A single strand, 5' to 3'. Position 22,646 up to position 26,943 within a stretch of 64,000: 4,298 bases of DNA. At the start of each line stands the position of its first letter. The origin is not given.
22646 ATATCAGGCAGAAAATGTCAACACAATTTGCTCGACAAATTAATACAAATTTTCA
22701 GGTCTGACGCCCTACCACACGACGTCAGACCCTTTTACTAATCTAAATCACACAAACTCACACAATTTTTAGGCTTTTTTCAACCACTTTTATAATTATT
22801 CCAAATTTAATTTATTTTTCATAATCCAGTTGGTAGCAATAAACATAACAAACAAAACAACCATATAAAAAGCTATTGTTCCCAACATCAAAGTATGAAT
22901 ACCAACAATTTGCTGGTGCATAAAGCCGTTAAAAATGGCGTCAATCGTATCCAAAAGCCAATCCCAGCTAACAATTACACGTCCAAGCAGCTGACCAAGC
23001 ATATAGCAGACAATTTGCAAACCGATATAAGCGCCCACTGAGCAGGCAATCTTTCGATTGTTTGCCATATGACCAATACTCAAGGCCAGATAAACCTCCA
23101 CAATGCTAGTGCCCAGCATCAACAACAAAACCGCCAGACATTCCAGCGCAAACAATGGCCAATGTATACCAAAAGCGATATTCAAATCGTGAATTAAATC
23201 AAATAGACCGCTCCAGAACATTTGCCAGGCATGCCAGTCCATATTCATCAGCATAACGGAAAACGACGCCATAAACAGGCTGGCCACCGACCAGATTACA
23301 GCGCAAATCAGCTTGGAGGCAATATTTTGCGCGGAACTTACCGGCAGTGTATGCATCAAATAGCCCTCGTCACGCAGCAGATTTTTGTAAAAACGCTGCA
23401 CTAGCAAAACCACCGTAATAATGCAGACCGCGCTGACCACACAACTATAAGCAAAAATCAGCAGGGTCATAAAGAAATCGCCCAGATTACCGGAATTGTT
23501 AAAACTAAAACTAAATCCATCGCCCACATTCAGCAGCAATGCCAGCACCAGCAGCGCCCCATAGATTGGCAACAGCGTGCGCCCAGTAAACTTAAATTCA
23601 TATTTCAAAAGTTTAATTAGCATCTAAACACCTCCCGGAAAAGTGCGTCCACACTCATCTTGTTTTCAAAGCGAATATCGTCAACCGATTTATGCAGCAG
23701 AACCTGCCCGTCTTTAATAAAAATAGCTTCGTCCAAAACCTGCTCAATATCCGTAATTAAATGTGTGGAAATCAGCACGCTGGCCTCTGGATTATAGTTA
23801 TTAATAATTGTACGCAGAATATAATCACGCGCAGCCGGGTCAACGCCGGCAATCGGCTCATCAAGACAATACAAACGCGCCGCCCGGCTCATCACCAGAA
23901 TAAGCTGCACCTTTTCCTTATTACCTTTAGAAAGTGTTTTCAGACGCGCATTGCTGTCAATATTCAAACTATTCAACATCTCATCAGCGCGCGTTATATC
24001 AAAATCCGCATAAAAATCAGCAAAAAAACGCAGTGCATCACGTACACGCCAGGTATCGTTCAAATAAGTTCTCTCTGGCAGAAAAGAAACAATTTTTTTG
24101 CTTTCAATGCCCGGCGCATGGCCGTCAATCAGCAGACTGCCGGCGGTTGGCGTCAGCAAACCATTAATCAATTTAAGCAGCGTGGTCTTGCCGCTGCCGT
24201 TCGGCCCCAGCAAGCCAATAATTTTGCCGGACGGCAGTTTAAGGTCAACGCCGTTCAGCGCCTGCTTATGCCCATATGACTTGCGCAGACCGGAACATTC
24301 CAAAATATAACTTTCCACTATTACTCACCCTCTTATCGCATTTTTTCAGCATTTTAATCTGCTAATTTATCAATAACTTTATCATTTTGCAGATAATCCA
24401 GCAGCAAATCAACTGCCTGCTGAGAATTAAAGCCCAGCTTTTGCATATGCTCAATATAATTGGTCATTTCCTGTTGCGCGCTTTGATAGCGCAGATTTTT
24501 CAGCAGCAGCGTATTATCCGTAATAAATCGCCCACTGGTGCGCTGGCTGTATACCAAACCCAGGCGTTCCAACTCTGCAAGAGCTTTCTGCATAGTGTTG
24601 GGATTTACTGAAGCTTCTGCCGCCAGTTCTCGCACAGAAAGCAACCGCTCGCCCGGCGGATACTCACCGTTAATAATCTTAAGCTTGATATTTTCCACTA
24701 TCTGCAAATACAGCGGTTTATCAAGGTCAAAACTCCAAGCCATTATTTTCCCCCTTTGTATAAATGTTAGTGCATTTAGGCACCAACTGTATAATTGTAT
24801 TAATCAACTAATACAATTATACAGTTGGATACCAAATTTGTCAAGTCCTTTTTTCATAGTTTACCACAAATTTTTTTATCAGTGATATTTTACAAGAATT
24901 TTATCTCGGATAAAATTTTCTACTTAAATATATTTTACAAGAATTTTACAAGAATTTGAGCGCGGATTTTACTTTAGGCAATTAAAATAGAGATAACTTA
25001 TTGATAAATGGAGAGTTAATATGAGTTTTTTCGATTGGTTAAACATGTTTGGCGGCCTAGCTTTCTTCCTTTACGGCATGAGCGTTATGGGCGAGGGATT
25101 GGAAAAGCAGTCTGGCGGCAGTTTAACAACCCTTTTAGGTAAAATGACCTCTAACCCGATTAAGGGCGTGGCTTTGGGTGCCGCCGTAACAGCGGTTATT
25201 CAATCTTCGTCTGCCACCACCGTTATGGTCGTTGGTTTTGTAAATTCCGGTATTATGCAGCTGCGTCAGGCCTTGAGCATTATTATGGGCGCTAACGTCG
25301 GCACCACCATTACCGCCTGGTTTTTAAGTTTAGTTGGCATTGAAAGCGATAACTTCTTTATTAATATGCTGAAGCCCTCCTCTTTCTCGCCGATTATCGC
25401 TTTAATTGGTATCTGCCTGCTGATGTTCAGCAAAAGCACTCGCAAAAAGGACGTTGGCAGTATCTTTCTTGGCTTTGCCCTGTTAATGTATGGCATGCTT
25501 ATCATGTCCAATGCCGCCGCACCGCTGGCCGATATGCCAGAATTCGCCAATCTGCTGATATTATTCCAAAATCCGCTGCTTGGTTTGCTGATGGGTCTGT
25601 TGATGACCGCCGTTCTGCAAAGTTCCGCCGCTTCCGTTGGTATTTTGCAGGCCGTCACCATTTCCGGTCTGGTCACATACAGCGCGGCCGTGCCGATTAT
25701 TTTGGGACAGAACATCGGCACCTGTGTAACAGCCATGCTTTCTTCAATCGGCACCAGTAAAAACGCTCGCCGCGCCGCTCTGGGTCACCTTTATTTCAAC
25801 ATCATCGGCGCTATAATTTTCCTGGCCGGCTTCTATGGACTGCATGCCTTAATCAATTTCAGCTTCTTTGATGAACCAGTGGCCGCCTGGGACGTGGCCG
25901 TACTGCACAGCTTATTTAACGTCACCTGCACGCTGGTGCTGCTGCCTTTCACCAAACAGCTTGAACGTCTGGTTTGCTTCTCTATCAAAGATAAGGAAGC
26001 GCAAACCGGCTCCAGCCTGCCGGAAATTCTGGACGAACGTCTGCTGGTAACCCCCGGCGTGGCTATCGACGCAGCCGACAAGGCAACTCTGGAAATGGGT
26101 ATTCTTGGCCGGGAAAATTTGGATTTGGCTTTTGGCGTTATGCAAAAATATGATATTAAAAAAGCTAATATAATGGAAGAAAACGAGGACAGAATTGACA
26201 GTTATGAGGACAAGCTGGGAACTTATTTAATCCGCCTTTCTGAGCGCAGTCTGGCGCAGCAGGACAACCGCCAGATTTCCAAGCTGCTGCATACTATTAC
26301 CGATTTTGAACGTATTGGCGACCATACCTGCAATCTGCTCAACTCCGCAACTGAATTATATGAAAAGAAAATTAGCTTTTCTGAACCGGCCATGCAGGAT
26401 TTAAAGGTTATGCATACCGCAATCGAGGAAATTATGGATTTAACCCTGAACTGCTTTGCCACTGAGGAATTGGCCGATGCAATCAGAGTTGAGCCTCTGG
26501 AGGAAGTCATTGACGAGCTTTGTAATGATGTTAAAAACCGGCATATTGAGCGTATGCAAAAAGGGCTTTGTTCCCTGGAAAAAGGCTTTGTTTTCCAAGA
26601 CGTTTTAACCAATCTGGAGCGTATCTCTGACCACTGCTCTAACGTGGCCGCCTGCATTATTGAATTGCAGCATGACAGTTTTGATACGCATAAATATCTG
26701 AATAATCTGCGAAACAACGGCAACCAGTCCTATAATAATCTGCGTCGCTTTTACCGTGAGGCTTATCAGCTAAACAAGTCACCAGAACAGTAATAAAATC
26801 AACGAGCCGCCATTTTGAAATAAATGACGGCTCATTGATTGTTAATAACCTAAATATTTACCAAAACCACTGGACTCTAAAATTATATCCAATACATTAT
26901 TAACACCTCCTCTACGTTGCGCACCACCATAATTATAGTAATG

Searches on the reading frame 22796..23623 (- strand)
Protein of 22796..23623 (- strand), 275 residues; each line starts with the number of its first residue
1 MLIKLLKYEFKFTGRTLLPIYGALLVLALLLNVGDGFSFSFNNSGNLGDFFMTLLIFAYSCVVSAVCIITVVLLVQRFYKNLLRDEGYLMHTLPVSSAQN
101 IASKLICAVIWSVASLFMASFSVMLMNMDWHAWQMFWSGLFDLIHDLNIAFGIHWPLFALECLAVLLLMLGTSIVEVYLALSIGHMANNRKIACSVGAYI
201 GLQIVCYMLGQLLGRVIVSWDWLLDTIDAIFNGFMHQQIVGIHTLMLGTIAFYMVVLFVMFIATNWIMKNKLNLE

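Call 27: find_encoding_contigs(protein=window:22796-23623:-, flank=10000, max_places=10)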
Protein window:22796-23623:- (275 aa): 19 contigs read that carry it; 10 places shown.
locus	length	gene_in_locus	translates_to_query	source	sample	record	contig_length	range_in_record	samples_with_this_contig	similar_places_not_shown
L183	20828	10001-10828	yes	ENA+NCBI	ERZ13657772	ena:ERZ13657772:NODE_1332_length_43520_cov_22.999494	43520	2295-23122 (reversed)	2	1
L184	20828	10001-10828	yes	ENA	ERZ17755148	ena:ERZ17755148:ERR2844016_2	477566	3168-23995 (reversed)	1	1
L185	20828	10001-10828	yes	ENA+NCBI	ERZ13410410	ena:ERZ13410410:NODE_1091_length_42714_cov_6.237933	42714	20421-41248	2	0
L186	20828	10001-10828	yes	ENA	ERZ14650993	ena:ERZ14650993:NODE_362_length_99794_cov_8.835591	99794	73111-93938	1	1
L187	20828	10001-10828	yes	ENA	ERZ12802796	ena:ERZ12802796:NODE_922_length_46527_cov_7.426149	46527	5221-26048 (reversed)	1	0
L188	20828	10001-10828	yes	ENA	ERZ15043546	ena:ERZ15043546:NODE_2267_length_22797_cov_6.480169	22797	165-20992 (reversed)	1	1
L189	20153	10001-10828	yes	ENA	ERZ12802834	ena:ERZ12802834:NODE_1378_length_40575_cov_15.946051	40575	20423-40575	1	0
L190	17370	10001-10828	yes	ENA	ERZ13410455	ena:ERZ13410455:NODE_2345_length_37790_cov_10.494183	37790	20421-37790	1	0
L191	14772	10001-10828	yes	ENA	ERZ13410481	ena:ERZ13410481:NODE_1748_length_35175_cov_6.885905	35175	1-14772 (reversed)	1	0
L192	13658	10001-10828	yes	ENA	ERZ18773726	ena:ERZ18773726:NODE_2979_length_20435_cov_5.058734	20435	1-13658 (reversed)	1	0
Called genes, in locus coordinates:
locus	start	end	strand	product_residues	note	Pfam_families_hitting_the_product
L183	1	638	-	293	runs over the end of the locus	PF13513:HEAT_EZ (faint), PF02985:HEAT (faint), PF13646:HEAT_2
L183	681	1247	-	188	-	PF02674:Colicin_V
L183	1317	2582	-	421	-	PF00171:Aldedh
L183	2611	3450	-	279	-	PF02673:BacA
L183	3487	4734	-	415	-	PF00275:EPSP_synthase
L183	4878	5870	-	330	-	PF00512:HisKA, PF02518:HATPase_c, PF13581:HATPase_c_2 (weak)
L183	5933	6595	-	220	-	PF00072:Response_reg, PF00486:Trans_reg_C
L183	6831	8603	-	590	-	PF02690:Na_Pi_cotrans, PF01895:PhoU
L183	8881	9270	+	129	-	PF00392:GntR, PF02082:Rrf2 (faint)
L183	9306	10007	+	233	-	PF00005:ABC_tran, PF13304:AAA_21 (weak)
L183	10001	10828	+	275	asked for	-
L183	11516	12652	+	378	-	-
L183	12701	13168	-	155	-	PF02557:VanY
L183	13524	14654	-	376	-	PF00589:Phage_integrase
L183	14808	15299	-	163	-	-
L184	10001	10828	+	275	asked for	-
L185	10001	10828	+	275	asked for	-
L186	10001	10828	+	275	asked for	-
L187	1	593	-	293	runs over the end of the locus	PF13513:HEAT_EZ (faint), PF02985:HEAT (faint), PF13646:HEAT_2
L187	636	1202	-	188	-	PF02674:Colicin_V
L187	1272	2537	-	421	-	PF00171:Aldedh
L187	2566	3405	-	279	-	PF02673:BacA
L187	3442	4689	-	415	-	PF00275:EPSP_synthase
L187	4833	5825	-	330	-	PF00512:HisKA, PF02518:HATPase_c, PF13581:HATPase_c_2 (weak)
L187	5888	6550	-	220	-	PF00072:Response_reg, PF00486:Trans_reg_C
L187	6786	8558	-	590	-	PF02690:Na_Pi_cotrans, PF01895:PhoU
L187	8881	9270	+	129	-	PF00392:GntR, PF02082:Rrf2 (faint)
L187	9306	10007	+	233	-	PF00005:ABC_tran, PF13304:AAA_21 (weak)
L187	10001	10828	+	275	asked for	-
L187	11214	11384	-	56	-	-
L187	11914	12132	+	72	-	-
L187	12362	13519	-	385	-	PF13588:HSDR_N_2, PF04313:HSDR_N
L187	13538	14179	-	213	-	PF13443:HTH_26, PF13560:HTH_31 (weak), PF01381:HTH_3, PF00717:Peptidase_S24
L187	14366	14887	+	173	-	-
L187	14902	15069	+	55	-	-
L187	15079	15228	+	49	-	-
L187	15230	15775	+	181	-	PF14297:Lin1244_N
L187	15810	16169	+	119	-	-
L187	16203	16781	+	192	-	-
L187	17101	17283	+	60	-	PF05866:RusA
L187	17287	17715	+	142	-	-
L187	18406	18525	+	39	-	-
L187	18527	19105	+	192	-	PF04883:HK97-gp10_like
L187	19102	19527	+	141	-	PF20765:Phage_tail_terminator_8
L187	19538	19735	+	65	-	-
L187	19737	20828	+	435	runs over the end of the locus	PF22671:Gp18_domIII_N, PF17481:Phage_sheath_domII, PF04984:Phage_sheath_1, PF17482:Phage_sheath_1C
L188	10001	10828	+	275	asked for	-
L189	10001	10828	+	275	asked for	-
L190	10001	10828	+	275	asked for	-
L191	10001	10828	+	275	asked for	-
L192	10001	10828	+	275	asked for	-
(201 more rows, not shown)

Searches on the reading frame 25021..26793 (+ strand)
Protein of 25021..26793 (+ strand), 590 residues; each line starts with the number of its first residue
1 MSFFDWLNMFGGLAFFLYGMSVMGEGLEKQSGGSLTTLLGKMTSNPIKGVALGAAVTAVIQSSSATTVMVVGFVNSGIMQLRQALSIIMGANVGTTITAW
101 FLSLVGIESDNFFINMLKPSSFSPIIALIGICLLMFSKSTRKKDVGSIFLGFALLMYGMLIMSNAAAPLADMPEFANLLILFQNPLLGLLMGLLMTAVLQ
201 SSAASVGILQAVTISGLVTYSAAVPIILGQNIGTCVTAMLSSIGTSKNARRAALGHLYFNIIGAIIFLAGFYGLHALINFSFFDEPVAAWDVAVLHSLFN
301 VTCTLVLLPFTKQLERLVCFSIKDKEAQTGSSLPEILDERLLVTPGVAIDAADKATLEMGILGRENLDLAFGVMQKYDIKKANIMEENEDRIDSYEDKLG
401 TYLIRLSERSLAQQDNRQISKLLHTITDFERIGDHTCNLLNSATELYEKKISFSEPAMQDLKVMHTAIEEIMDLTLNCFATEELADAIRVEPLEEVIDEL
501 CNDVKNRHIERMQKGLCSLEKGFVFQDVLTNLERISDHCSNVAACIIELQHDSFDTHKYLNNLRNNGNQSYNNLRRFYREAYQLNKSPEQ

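Call 20: list_cluster_members(proteins=[window:25021-26793:+, window:28860-30137:+, window:12589-13896:-, window:4384-5580:-])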
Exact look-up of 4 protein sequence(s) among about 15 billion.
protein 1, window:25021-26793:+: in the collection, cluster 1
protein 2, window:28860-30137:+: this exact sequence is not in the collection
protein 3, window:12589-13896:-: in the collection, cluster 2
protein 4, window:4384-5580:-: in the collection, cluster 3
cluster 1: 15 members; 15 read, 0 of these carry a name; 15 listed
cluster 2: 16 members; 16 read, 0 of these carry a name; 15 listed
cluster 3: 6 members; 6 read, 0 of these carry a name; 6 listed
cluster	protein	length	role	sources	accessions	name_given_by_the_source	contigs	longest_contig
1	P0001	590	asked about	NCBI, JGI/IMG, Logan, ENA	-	-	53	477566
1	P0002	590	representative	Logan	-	-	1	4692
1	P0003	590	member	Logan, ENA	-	-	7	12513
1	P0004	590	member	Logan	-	-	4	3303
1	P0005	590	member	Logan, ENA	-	-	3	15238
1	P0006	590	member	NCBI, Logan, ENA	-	-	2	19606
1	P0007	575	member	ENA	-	-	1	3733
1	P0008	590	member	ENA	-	-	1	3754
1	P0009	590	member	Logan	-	-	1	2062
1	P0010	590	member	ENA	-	-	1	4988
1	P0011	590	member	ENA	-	-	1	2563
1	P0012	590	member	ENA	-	-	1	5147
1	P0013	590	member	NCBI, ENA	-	-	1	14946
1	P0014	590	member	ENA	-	-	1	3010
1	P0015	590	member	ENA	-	-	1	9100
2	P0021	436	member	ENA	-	-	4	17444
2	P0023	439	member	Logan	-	-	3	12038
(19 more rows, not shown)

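Call 53: find_encoding_contigs(protein=P0021, flank=10000, max_places=4)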
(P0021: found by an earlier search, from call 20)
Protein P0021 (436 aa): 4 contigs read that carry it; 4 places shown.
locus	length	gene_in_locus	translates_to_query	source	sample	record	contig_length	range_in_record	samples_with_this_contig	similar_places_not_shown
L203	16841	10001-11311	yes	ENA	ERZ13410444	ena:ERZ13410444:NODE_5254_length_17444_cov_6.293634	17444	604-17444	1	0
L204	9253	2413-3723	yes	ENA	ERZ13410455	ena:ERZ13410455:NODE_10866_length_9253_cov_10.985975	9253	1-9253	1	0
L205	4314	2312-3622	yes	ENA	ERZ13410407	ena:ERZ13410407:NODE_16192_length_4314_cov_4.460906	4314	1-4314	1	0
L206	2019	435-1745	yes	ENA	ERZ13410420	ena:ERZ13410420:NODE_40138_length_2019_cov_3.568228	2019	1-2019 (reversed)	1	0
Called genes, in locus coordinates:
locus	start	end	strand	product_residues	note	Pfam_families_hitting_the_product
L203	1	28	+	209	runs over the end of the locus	?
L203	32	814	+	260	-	PF08271:Zn_Ribbon_TF (faint)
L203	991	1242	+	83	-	-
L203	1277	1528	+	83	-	-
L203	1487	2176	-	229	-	PF00589:Phage_integrase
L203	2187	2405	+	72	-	-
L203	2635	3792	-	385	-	PF13588:HSDR_N_2, PF04313:HSDR_N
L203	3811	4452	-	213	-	PF13443:HTH_26, PF13560:HTH_31 (weak), PF01381:HTH_3, PF00717:Peptidase_S24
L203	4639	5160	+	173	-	-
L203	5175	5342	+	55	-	-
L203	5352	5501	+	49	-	-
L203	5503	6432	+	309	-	PF14297:Lin1244_N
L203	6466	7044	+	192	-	-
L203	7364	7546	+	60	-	PF05866:RusA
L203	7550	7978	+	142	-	-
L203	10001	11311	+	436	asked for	PF22671:Gp18_domIII_N, PF17481:Phage_sheath_domII, PF04984:Phage_sheath_1, PF17482:Phage_sheath_1C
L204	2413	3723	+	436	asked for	PF22671:Gp18_domIII_N, PF17481:Phage_sheath_domII, PF04984:Phage_sheath_1, PF17482:Phage_sheath_1C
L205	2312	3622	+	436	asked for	PF22671:Gp18_domIII_N, PF17481:Phage_sheath_domII, PF04984:Phage_sheath_1, PF17482:Phage_sheath_1C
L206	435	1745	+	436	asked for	PF22671:Gp18_domIII_N, PF17481:Phage_sheath_domII, PF04984:Phage_sheath_1, PF17482:Phage_sheath_1C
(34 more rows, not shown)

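Call 54: find_encoding_contigs(protein=P0023, flank=10000, max_places=4)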
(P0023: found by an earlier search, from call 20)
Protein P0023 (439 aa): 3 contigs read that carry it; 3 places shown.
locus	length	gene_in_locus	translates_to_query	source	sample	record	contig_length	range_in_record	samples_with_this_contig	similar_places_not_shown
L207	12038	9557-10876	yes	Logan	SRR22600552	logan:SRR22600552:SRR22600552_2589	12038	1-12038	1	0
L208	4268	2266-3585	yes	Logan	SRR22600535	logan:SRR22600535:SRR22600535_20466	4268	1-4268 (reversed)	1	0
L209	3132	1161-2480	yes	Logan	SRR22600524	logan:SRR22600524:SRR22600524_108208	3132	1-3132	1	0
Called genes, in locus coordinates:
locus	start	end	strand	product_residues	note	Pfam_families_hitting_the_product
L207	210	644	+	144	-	PF03592:Terminase_2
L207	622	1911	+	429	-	PF04466:Terminase_3, PF17288:Terminase_3C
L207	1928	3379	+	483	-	PF05133:SPP1_portal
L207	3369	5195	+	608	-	PF04233:Phage_Mu_F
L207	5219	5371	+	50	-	-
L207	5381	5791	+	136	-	-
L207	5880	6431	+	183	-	PF06810:Phage_scaffold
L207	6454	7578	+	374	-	-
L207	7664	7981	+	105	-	-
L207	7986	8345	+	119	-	-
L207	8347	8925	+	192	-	PF04883:HK97-gp10_like (weak)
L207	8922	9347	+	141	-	PF20765:Phage_tail_terminator_8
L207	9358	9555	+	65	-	-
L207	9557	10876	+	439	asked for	PF22671:Gp18_domIII_N, PF17481:Phage_sheath_domII, PF04984:Phage_sheath_1, PF17482:Phage_sheath_1C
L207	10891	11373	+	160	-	PF09393:DUF2001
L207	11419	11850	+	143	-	PF08890:Phage_TAC_5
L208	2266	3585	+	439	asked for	PF22671:Gp18_domIII_N, PF17481:Phage_sheath_domII, PF04984:Phage_sheath_1, PF17482:Phage_sheath_1C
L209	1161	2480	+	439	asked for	PF22671:Gp18_domIII_N, PF17481:Phage_sheath_domII, PF04984:Phage_sheath_1, PF17482:Phage_sheath_1C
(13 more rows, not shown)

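Call 59: search_protein_families(library=pfam, max_evalue=0.01, proteins=[L207:7664-7981:+, L207:7986-8345:+, L207:6454-7578:+, L207:210-644:+])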
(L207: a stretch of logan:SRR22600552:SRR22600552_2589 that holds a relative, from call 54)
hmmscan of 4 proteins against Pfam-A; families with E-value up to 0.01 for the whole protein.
L207:7664-7981:+ (105 aa): 0 families

L207:7986-8345:+ (119 aa): 0 families

L207:6454-7578:+ (374 aa): 0 families

L207:210-644:+ (144 aa): 1 family
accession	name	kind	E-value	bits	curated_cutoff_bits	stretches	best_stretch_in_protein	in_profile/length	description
PF03592.21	Terminase_2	-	1.1e-34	120.5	26.1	1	5-128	1-137/141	Terminase small subunit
